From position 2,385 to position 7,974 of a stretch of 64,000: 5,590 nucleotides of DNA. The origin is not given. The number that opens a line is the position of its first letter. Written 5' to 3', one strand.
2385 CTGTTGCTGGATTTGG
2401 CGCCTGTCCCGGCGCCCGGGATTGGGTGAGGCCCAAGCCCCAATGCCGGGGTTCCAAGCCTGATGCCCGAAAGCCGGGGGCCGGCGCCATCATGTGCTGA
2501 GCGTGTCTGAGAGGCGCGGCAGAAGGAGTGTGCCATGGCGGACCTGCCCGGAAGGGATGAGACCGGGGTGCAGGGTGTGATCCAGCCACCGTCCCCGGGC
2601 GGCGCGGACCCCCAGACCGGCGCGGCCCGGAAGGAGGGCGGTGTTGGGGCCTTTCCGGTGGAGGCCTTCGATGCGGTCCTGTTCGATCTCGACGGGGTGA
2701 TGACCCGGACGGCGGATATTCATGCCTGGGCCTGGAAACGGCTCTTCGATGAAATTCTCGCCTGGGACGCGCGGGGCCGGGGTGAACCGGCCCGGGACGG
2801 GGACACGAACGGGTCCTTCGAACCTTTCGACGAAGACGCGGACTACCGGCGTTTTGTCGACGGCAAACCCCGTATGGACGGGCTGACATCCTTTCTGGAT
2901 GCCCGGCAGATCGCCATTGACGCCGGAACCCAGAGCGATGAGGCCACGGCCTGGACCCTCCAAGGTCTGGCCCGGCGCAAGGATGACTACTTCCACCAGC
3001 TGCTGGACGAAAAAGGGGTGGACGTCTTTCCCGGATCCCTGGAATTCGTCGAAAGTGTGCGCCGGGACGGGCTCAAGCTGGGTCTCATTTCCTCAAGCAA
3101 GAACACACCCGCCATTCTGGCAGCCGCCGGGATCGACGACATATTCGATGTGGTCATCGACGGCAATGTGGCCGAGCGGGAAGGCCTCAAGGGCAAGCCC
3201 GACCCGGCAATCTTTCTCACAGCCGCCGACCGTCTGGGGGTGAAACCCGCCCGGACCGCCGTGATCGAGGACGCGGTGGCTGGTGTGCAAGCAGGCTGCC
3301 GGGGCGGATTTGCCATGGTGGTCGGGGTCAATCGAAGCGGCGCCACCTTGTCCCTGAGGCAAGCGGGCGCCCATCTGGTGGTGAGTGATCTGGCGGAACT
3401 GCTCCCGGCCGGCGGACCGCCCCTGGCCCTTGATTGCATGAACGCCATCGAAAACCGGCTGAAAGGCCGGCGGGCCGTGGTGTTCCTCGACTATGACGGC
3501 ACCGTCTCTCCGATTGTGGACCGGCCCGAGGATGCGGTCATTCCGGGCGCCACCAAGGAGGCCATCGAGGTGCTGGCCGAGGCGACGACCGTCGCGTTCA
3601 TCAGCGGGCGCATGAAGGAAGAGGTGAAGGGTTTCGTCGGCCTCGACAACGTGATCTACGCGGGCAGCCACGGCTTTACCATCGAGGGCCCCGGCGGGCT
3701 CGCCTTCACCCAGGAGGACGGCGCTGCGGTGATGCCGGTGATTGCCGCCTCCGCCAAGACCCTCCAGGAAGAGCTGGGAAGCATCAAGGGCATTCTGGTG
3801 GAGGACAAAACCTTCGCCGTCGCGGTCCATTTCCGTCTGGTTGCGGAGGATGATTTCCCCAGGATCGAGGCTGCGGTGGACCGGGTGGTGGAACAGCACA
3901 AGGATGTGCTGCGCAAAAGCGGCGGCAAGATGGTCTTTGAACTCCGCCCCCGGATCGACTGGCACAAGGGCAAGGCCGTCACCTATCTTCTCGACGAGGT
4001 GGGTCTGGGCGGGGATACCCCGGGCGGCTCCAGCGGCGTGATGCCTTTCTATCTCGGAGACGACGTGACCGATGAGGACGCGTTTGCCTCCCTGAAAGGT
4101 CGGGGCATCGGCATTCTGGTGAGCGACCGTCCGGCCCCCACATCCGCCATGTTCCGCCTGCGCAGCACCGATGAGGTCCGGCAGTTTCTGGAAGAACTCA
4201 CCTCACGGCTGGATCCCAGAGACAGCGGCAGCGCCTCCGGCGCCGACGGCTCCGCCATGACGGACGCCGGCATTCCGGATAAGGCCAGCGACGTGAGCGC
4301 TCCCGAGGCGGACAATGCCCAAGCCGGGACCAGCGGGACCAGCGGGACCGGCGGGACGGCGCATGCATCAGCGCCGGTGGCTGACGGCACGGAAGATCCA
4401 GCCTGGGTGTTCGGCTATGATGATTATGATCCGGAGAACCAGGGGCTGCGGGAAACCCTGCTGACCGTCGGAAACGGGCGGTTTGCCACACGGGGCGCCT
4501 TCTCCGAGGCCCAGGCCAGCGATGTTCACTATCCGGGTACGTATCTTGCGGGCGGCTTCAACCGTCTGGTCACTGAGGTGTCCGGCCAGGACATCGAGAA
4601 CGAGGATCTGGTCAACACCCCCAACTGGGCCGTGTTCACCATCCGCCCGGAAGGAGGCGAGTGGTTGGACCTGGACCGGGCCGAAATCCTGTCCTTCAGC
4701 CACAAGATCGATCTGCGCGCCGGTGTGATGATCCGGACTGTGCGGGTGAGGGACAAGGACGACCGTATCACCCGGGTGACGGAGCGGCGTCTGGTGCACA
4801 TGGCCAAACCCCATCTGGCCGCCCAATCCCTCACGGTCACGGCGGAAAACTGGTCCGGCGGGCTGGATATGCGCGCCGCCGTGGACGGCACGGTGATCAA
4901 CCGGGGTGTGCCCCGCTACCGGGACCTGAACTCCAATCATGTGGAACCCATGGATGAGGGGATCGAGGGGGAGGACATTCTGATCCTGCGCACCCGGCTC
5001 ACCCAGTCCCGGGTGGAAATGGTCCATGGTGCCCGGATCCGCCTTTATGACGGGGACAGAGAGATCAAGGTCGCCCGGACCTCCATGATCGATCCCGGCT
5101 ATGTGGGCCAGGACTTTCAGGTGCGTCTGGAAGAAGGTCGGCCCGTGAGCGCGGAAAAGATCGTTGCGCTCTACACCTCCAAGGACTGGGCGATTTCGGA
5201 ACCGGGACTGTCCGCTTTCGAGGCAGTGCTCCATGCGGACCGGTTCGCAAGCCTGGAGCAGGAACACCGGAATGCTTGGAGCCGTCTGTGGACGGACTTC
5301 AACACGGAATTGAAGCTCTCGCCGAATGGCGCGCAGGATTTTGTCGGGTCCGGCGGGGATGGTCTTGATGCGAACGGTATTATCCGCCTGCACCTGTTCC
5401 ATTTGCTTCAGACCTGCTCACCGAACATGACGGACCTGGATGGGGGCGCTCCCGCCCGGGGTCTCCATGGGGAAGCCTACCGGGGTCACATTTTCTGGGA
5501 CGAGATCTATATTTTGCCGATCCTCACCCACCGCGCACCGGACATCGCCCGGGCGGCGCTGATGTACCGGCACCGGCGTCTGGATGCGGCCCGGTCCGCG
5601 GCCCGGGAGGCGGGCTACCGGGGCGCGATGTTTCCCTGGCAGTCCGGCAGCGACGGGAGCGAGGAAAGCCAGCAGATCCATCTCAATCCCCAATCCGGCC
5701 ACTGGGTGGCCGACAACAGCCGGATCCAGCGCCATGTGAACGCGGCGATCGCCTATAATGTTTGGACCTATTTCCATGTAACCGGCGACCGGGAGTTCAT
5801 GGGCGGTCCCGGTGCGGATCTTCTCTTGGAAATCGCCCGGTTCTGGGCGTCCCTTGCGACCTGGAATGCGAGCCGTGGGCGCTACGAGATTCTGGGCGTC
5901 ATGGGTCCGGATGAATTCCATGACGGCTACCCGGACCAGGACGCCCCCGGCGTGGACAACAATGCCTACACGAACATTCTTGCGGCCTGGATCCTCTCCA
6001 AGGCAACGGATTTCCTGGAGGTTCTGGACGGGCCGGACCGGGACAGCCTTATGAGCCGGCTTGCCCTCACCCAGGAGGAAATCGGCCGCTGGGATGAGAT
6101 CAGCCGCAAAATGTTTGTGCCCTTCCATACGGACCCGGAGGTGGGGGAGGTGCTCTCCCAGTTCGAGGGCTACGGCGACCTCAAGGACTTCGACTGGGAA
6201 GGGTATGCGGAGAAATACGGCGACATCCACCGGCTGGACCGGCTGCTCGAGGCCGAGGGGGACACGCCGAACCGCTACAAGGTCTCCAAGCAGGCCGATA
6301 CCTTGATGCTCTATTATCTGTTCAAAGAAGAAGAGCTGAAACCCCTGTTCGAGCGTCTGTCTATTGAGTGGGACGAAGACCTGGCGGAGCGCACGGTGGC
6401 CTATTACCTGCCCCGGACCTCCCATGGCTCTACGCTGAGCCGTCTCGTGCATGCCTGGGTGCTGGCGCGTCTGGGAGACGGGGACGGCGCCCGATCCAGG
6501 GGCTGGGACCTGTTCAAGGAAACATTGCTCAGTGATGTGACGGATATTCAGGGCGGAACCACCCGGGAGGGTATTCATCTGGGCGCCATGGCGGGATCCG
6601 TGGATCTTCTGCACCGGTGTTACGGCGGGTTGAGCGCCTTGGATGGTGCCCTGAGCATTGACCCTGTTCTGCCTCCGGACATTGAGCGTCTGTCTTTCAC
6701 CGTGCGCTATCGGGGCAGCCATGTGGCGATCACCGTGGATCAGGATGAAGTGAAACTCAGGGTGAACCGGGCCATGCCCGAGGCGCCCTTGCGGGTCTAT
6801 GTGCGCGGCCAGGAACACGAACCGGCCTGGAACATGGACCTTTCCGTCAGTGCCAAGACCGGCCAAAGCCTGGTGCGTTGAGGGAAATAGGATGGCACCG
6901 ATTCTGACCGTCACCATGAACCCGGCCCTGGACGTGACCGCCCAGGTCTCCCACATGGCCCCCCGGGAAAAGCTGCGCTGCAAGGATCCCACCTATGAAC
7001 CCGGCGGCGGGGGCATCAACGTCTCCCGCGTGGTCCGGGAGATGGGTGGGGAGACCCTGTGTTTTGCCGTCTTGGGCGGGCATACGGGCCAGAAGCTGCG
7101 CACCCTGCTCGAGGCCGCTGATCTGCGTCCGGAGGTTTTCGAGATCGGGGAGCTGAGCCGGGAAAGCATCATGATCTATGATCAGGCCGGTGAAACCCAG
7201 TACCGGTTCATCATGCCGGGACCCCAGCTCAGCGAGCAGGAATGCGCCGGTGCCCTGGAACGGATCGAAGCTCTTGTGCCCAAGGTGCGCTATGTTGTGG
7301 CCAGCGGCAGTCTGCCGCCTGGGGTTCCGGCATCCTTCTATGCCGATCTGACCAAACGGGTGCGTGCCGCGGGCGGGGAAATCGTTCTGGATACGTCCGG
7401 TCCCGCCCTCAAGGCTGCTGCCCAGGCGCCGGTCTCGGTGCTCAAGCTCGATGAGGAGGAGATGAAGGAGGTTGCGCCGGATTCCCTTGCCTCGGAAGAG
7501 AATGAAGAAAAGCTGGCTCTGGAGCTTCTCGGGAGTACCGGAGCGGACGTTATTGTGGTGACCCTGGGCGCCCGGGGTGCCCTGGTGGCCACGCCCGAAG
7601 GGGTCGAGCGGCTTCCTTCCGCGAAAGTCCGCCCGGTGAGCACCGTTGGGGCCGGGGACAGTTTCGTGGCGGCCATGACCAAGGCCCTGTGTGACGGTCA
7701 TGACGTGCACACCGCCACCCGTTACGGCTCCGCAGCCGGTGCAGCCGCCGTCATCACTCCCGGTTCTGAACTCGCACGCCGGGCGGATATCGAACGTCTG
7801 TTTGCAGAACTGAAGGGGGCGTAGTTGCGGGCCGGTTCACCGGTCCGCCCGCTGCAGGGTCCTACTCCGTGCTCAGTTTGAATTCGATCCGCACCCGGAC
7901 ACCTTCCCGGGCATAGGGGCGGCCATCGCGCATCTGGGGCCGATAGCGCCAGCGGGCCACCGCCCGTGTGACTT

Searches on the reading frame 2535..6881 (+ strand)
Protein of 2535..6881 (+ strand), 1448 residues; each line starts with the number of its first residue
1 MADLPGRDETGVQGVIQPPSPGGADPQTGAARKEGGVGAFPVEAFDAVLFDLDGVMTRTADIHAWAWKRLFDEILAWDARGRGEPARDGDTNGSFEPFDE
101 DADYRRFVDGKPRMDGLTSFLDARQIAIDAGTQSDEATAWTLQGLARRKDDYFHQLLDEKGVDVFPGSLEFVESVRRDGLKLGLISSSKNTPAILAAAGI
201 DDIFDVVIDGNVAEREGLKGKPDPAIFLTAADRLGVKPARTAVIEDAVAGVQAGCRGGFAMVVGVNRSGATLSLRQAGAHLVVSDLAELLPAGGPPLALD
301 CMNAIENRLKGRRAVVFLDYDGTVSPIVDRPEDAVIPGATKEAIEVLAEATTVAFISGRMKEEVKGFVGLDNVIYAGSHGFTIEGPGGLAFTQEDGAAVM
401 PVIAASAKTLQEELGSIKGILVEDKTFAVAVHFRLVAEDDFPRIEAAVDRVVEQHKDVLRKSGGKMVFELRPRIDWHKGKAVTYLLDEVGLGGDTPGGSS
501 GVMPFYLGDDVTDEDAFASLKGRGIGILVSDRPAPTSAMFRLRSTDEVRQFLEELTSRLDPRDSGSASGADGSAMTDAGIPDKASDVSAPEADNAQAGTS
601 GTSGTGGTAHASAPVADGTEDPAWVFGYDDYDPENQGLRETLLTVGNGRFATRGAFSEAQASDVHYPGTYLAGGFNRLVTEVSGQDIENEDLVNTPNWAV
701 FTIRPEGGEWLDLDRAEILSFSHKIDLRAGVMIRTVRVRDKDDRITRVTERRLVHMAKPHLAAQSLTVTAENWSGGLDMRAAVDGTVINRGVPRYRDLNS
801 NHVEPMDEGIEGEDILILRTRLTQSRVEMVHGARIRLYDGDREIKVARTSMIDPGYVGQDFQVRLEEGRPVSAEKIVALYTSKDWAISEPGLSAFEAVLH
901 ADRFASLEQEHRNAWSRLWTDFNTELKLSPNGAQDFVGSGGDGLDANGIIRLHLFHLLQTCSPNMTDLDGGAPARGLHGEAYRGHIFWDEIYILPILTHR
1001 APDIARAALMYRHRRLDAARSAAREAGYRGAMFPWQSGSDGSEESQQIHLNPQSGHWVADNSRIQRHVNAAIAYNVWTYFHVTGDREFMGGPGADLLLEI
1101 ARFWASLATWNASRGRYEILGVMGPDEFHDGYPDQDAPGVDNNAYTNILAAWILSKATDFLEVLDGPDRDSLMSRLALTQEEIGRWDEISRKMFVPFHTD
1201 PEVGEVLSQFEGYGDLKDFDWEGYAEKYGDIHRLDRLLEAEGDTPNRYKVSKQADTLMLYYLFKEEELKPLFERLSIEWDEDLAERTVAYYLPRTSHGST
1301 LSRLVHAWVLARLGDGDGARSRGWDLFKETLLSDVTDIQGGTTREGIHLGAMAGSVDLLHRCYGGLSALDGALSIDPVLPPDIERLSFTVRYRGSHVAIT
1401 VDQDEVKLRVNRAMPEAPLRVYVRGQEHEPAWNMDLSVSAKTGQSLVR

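Call 62: search_protein_families(library=pfam, proteins=[window:2535-6881:+], max_evalue=0.0001)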
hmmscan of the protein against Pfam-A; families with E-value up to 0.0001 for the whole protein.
window:2535-6881:+ (1448 aa): 6 families
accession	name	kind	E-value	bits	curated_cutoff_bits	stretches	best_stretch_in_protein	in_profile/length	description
PF03632.21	Glyco_hydro_65m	-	3.8e-129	431.3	27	1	951-1356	1-370/371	Glycosyl hydrolase family 65 central catalytic domain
PF03636.21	Glyco_hydro_65N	-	6.4e-64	216.3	26.6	1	628-883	2-233/233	Glycosyl hydrolase family 65, N-terminal domain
PF02358.22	Trehalose_PPase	-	1.5e-43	149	27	1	317-544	1-233/235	Trehalose-phosphatase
PF00702.32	Hydrolase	-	2.1e-23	84.2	26.4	1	46-254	2-187/191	haloacid dehalogenase-like hydrolase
PF13419.12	HAD_2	-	6.9e-16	59.3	23.8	1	48-260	1-174/178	Haloacid dehalogenase-like hydrolase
PF03633.20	Glyco_hydro_65C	-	3.5e-14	52.7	22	1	1369-1428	4-60/62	Glycosyl hydrolase family 65, C-terminal domain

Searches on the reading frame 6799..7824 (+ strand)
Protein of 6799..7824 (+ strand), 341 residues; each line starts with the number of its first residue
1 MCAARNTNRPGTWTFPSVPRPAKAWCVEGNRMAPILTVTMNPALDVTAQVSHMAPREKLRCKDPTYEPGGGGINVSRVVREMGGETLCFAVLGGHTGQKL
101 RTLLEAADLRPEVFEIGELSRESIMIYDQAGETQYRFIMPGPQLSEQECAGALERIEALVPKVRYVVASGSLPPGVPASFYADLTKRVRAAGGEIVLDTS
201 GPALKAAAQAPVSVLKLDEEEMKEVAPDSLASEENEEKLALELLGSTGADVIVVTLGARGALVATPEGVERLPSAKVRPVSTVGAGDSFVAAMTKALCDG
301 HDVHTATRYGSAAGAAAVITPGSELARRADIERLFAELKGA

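Call 62: search_protein_families(library=pfam, proteins=[window:6799-7824:+], max_evalue=0.0001)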
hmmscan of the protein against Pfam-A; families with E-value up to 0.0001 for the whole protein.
window:6799-7824:+ (341 aa): 1 family
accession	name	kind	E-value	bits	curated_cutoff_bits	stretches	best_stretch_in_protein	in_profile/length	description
PF00294.29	PfkB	-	6.1e-44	151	25.8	1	49-323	13-295/302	pfkB family carbohydrate kinase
